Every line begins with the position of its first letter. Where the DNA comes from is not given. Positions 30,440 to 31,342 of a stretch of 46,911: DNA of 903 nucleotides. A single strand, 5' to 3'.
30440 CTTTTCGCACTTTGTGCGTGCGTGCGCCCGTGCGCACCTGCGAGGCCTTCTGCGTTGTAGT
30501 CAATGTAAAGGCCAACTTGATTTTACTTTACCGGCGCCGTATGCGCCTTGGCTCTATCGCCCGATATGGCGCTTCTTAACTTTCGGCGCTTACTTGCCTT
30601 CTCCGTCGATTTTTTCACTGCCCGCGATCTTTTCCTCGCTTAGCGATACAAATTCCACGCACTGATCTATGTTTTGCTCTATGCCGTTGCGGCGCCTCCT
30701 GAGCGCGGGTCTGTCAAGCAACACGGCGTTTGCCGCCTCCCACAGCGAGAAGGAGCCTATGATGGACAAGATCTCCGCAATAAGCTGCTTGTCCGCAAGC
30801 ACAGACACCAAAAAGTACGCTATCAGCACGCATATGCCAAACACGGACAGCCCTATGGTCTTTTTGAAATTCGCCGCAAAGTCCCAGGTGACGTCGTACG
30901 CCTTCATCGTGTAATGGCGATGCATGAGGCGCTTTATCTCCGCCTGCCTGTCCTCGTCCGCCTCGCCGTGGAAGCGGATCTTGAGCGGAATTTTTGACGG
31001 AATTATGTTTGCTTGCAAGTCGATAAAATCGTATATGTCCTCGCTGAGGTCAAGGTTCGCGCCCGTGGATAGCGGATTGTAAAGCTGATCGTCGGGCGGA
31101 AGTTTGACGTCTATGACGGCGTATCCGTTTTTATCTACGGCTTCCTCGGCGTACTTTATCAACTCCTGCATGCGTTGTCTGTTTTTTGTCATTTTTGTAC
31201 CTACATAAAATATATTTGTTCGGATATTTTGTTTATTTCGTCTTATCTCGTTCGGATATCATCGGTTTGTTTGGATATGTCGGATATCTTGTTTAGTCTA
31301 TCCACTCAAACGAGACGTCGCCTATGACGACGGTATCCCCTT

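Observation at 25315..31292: Four co-directional uncharacterised genes between obg and guaB, with no recognisable enzyme: best candidate for an undescribed system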

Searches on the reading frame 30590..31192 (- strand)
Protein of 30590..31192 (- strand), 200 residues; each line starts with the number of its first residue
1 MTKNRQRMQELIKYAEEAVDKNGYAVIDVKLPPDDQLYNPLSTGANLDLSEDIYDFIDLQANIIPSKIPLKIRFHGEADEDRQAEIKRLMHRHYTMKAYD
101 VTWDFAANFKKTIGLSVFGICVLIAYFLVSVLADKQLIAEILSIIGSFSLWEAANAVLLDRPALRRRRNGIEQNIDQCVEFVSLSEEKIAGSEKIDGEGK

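Call 3: search_protein_families(library=pfam, proteins=[window:30590-31192:-], max_evalue=1)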
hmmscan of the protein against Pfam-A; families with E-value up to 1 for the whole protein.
window:30590-31192:- (200 aa): 0 families

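Call 4: search_protein_families(library=ncbifam, proteins=[window:30590-31192:-], max_evalue=1)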
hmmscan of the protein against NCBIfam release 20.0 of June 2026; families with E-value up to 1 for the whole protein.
window:30590-31192:- (200 aa): 0 families

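Call 5: search_protein_families(library=padloc, proteins=[window:30590-31192:-], max_evalue=1)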
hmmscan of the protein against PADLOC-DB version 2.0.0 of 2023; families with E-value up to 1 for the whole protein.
window:30590-31192:- (200 aa): 0 families

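Call 6: search_protein_families(library=phrogs, proteins=[window:30590-31192:-], max_evalue=1)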
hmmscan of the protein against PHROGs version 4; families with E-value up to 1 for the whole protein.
window:30590-31192:- (200 aa): 0 families

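Call 11: list_cluster_members(proteins=[window:30590-31192:-, window:29779-30429:-, window:27358-29772:-, window:25315-27144:-, window:31293-32561:-, window:23697-25202:-])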
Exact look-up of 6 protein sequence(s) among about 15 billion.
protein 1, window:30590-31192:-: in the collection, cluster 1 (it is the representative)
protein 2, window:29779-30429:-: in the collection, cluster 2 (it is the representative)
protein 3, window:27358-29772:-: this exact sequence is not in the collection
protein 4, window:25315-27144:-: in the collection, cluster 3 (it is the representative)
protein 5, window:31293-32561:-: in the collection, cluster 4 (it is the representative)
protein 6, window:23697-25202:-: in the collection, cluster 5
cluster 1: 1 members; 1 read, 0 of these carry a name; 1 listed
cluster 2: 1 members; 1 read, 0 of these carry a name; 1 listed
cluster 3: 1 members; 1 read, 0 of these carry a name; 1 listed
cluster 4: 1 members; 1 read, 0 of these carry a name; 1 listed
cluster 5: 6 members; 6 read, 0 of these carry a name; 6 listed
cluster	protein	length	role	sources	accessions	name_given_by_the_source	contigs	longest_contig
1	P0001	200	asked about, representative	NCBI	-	-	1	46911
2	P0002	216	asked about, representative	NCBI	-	-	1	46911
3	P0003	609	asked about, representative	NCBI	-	-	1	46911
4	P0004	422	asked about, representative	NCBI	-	-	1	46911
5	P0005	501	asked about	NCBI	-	-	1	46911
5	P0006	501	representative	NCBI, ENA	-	-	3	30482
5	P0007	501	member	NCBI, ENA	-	-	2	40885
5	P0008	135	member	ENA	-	-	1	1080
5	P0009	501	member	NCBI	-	-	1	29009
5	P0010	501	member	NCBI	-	-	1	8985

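Call 19: find_homologous_proteins(query=window:30590-31192:-, max_evalue=0.01)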
Query window:30590-31192:- (200 aa): 36 proteins with E <= 0.01 among 148 candidates.
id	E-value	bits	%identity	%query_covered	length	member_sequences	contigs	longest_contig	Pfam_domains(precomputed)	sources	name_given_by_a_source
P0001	1.7e-126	437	100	100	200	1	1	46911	-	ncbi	-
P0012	1.6e-91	323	76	94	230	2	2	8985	-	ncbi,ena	-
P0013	6.0e-91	321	76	92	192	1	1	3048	-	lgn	-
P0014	2.4e-89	316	74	92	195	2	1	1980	-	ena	-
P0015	4.2e-88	312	72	94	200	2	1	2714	-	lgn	-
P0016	2.5e-87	310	76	91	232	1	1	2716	-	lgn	-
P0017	3.9e-86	306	72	97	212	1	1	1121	-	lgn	-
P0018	1.7e-85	304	75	91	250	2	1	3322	-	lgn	-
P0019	2.4e-84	300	70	94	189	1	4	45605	-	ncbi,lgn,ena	-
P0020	1.9e-82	294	69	95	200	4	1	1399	-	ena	-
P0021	7.5e-82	292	69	92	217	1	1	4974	-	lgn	-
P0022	1.8e-77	277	68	91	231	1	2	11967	-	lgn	-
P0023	2.2e-74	267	63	97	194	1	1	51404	-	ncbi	-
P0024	2.7e-74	267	63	97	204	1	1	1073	-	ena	-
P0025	1.7e-60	222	54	89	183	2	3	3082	-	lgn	-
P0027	4.5e-59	217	56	92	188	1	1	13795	-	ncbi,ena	-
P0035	3.9e-53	198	50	92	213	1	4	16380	-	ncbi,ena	-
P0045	4.1e-24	103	41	73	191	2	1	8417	-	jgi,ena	-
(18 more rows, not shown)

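Call 20: find_encoding_contigs(protein=P0019, flank=10000, max_places=2)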
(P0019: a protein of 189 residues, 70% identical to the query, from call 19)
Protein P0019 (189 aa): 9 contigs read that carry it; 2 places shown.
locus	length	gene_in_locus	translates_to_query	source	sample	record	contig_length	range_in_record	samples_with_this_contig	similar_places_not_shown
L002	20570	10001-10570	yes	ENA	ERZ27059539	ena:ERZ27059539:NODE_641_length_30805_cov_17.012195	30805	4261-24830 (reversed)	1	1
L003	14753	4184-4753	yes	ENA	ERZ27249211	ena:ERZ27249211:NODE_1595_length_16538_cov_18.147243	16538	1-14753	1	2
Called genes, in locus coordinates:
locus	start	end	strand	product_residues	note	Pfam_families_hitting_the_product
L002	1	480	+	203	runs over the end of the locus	PF01351:RNase_HII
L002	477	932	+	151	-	PF02021:UPF0102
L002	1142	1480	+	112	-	PF01245:Ribosomal_L19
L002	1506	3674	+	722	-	-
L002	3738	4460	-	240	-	PF09560:Spore_YunB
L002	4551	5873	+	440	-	PF05496:RuvB_N, PF00004:AAA, PF13173:AAA_14 (faint), PF16193:AAA_assoc_2, PF12002:MgsA_C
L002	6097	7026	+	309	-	PF00005:ABC_tran, PF13304:AAA_21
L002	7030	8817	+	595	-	-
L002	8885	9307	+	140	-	PF03652:RuvX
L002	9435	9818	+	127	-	PF06949:DUF1292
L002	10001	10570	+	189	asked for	-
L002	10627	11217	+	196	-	PF03352:Adenine_glyco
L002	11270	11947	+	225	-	-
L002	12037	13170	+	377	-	PF00135:COesterase (faint), PF20434:BD-FAE, PF07859:Abhydrolase_3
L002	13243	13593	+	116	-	PF13240:Zn_Ribbon_1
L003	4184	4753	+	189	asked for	-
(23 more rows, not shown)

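Call 21: find_encoding_contigs(protein=P0023, flank=10000, max_places=2)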
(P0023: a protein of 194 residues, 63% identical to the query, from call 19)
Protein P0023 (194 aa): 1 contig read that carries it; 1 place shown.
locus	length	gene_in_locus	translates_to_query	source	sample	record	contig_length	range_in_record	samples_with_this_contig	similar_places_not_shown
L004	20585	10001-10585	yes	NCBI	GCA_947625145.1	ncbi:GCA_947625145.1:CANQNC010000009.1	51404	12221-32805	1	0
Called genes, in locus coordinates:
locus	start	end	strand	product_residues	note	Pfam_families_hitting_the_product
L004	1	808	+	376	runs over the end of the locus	PF00226:DnaJ, PF01556:DnaJ_C, PF00684:DnaJ_CXXCXGXG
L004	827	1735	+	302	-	PF06325:PrmA, PF02475:TRM5-TYW2_MTfase (weak), PF05175:MTS, PF10294:Methyltransf_16 (weak), PF03602:Cons_hypoth95 (weak), PF13847:Methyltransf_31, PF08241:Methyltransf_11, PF13649:Methyltransf_25, +2 more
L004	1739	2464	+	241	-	PF20260:PUA_4, PF04452:Methyltrans_RNA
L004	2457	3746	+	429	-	PF00919:UPF0004, PF04055:Radical_SAM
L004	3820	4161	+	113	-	PF11969:DcpS_C, PF01230:HIT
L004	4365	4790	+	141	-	PF07883:Cupin_2 (weak)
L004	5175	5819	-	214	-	-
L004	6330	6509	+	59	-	PF01165:Ribosomal_S21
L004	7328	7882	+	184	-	PF01613:Flavin_Reduct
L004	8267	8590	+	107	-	PF02627:CMD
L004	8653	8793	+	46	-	-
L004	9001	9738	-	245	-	PF00230:MIP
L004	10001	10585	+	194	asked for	-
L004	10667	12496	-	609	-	PF07690:MFS_1, PF12832:MFS_1_like (faint), PF07690:MFS_1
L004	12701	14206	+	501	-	PF00478:IMPDH, PF03060:NMO (faint), PF00571:CBS (weak)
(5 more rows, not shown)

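Call 22: find_encoding_contigs(protein=P0035, flank=10000, max_places=2)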
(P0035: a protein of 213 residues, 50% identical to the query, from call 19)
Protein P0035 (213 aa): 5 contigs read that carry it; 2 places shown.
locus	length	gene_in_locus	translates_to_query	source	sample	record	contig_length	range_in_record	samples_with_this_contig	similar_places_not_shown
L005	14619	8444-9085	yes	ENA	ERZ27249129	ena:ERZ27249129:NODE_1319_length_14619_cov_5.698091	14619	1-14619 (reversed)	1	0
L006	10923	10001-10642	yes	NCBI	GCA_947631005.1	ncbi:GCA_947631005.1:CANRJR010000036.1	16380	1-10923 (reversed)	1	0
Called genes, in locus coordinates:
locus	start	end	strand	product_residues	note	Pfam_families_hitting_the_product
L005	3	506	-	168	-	?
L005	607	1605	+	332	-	-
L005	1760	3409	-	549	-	PF00654:Voltage_CLC, PF02080:TrkA_C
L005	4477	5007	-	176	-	PF00300:His_Phos_1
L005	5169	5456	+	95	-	-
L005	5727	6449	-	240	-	PF14022:DUF4238 (weak)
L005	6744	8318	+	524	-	PF04471:Mrr_cat, PF22722:NA-iREase1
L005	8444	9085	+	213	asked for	-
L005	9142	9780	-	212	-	-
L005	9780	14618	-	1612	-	?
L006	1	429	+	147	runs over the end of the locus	PF08667:BetR (faint), PF13443:HTH_26 (weak), PF01381:HTH_3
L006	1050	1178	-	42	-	-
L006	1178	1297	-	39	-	-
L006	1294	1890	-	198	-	PF02915:Rubrerythrin, PF21349:RUBY_RBDX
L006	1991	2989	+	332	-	-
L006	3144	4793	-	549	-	PF00654:Voltage_CLC, PF02080:TrkA_C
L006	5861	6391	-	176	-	PF00300:His_Phos_1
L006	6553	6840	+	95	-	-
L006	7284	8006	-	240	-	PF14022:DUF4238 (weak)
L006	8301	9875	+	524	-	PF04471:Mrr_cat, PF22722:NA-iREase1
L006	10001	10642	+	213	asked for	-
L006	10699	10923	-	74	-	?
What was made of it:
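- On Known anti-phage defence systems: Only A alone sits near an Mrr-type nuclease, in L005/L006 (call 22).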

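Call 23: find_encoding_contigs(protein=P0045, flank=10000, max_places=2)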
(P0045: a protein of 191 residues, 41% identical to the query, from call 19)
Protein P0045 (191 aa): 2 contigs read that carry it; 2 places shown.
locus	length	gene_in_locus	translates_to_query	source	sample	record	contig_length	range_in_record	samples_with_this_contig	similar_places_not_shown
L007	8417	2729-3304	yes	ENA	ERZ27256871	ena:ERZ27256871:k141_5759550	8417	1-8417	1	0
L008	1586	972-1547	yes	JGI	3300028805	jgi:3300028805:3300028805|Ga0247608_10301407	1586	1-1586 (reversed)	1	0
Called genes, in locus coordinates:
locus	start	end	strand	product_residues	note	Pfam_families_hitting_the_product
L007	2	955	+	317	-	?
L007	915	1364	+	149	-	-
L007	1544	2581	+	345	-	PF06516:NUP, PF01048:PNP_UDP_1 (weak)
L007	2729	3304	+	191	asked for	-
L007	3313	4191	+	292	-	PF01381:HTH_3, PF12844:HTH_19, PF13560:HTH_31, PF15731:MqsA_antitoxin (faint), PF13560:HTH_31, PF01381:HTH_3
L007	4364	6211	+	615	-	PF00990:GGDEF, PF00563:EAL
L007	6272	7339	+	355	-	PF00990:GGDEF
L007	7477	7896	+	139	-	PF03479:PCC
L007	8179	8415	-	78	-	?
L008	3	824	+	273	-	?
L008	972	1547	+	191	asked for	-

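Call 24: find_encoding_contigs(protein=P0012, flank=10000, max_places=2)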
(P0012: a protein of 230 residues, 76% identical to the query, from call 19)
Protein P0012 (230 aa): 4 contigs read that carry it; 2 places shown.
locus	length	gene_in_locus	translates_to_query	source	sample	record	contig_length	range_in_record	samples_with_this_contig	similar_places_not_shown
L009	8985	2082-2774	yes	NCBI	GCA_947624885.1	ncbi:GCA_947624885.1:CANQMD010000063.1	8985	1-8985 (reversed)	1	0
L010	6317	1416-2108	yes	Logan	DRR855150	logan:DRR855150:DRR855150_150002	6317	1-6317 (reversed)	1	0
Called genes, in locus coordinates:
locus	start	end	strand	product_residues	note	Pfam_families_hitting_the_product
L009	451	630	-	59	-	PF01165:Ribosomal_S21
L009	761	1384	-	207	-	PF02698:DUF218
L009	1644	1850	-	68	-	-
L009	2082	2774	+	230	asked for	-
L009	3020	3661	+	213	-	-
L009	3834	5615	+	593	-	-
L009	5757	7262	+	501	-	PF00478:IMPDH, PF03060:NMO (faint), PF00571:CBS (weak)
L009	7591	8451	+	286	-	PF00763:THF_DHG_CYH, PF02882:THF_DHG_CYH_C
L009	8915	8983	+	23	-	?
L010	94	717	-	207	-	PF02698:DUF218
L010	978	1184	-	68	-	-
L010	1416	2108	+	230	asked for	-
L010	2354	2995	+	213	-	-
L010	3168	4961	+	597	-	-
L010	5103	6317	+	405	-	?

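Call 25: find_encoding_contigs(protein=P0022, flank=10000, max_places=2)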
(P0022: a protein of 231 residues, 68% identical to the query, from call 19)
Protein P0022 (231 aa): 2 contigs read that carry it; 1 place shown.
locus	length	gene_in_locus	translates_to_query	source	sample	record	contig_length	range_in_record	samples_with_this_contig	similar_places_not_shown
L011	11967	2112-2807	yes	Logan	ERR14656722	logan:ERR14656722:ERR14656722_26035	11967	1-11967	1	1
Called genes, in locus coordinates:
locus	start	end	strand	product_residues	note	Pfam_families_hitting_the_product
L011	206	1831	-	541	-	PF00149:Metallophos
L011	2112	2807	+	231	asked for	-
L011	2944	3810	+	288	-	PF04015:DUF362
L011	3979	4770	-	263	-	PF27271:AF_1327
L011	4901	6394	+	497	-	PF12673:SipL (weak)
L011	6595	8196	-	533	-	PF23750:RsgI_M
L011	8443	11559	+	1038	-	PF09479:Flg_new, PF07581:Glug (faint)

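Call 26: find_encoding_contigs(protein=P0027, flank=10000, max_places=2)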
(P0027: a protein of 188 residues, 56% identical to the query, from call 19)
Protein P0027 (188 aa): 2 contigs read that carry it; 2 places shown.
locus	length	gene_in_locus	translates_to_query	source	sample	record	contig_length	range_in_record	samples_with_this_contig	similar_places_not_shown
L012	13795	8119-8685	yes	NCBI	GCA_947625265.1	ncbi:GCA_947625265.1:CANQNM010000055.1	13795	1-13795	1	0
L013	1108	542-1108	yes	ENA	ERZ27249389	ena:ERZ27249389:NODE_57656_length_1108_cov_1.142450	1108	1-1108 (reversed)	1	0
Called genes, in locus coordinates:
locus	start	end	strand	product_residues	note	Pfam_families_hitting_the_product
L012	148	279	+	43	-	-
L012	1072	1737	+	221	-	PF01381:HTH_3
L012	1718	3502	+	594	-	PF00005:ABC_tran, PF13304:AAA_21 (faint)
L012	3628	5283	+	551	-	PF00005:ABC_tran, PF02463:SMC_N (faint), PF13304:AAA_21 (faint)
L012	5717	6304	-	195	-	PF00583:Acetyltransf_1, PF13673:Acetyltransf_10, PF13508:Acetyltransf_7, PF08445:FR47 (weak)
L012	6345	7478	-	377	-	PF07969:Amidohydro_3 (weak), PF01979:Amidohydro_1, PF07969:Amidohydro_3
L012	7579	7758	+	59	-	-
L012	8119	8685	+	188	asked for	-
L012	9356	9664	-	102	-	-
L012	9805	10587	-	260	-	PF04542:Sigma70_r2, PF04539:Sigma70_r3, PF08281:Sigma70_r4_2 (weak), PF04545:Sigma70_r4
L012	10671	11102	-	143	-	PF13581:HATPase_c_2, PF02518:HATPase_c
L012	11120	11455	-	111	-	PF01740:STAS, PF13466:STAS_2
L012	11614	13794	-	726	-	?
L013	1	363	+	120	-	?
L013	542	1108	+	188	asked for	?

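Call 29: find_related_loci(query=A1, collection=genome_contigs, flank=10000)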
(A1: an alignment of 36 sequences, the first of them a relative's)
Query A1 (200 aa) in genome_contigs; peptide patterns used: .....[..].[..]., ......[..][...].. (x = any residue, [..] = any of these).
92 stretches matched a pattern; 62 encode a relative of the query (tblastn E <= 1e-3); 62 distinct loci.
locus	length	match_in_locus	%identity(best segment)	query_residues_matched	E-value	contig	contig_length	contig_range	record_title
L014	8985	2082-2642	76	1-187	5e-99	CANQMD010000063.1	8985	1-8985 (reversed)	MAG: uncultured Clostridia bacterium isolate Lapin-014__bin23 genome assembly, contig: Lapin-014__NODE_6838_length_8985_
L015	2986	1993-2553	72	1-187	2e-97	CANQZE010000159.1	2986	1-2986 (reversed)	MAG: uncultured Clostridia bacterium isolate Lapin-018__bin48 genome assembly, contig: Lapin-018__NODE_41563_length_2986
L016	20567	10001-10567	70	1-189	4e-92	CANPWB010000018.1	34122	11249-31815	MAG: uncultured Clostridia bacterium isolate Lapin-001__bin22 genome assembly, contig: Lapin-001__NODE_1593_length_34122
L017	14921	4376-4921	72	1-182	4e-91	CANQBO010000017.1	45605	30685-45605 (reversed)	MAG: uncultured Clostridia bacterium isolate Lapin-001__bin50 genome assembly, contig: Lapin-001__NODE_1079_length_45605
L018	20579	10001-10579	63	1-193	2e-81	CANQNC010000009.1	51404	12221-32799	MAG: uncultured Clostridia bacterium isolate Lapin-012__bin53 genome assembly, contig: Lapin-012__NODE_1196_length_51404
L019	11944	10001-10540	56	1-182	3e-66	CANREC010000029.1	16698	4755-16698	MAG: uncultured Clostridia bacterium isolate Lapin-025__bin53 genome assembly, contig: Lapin-025__NODE_2673_length_16698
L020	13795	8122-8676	56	3-186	2e-65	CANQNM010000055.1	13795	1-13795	MAG: uncultured Clostridia bacterium isolate Lapin-032__bin15 genome assembly, contig: Lapin-032__NODE_6330_length_13795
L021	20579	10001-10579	54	3-190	1e-64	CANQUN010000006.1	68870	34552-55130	MAG: uncultured Clostridia bacterium isolate Lapin-032__bin36 genome assembly, contig: Lapin-032__NODE_686_length_68870_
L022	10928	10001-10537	56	2-182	3e-63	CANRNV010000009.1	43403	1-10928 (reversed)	MAG: uncultured Clostridia bacterium isolate Lapin-021__bin6 genome assembly, contig: Lapin-021__NODE_1037_length_43403_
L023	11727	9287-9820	49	5-182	1e-62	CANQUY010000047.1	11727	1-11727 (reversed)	MAG: uncultured Clostridia bacterium isolate Lapin-032__bin118 genome assembly, contig: Lapin-032__NODE_7676_length_1172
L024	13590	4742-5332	53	1-199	2e-62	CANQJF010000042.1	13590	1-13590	MAG: uncultured Clostridia bacterium isolate Lapin-032__bin107 genome assembly, contig: Lapin-032__NODE_6448_length_1359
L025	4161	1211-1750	52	3-183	1e-62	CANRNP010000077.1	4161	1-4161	MAG: uncultured Clostridia bacterium isolate Lapin-021__bin56 genome assembly, contig: Lapin-021__NODE_26938_length_4161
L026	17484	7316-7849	49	5-182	4e-62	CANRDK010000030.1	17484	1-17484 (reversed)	MAG: uncultured Clostridia bacterium isolate Lapin-026__bin107 genome assembly, contig: Lapin-026__NODE_3824_length_1748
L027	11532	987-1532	50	5-187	3e-61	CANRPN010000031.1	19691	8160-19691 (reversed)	MAG: uncultured Clostridia bacterium isolate Lapin-019__bin27 genome assembly, contig: Lapin-019__NODE_1548_length_19691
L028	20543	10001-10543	55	3-182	2e-60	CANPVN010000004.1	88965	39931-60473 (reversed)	MAG: uncultured Clostridia bacterium isolate Lapin-001__bin17 genome assembly, contig: Lapin-001__NODE_370_length_88965_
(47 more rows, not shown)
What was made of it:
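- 30590..31192 (-): Gene A: member of a conserved stand-alone family of small membrane proteins. It has a cytoplasmic head of about 110 aa and a TM hairpin with invariant E140, S143, G146 and W151, followed by a basic stretch. 62 species-representative genomes (call 29).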

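Call 35: search_solved_structures(query=A1, max_evalue=10)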
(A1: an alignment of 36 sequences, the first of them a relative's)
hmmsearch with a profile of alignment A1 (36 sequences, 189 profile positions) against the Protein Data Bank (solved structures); distinct sequences matched with E-value up to 10: 5.
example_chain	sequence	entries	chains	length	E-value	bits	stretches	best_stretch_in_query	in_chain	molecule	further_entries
8vy7_R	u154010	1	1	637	1.7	11.5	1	96-154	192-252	Taste receptor type 2 member 14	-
8vy9_R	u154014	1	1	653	1.8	11.4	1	96-154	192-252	Taste receptor type 2 member 14,GPCR,Taste receptor type 2 member 14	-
8xql_R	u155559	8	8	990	3.6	10.4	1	96-154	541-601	Exo-alpha-sialidase,Taste receptor type 2 member 14,LgBiT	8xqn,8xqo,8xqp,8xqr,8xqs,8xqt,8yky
8rql_R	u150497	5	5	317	3.7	10.4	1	95-154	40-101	Taste receptor type 2 member 14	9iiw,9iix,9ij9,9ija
9w0p_R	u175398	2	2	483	5.2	9.9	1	96-154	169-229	Soluble cytochrome b562,Taste receptor type 2 member 14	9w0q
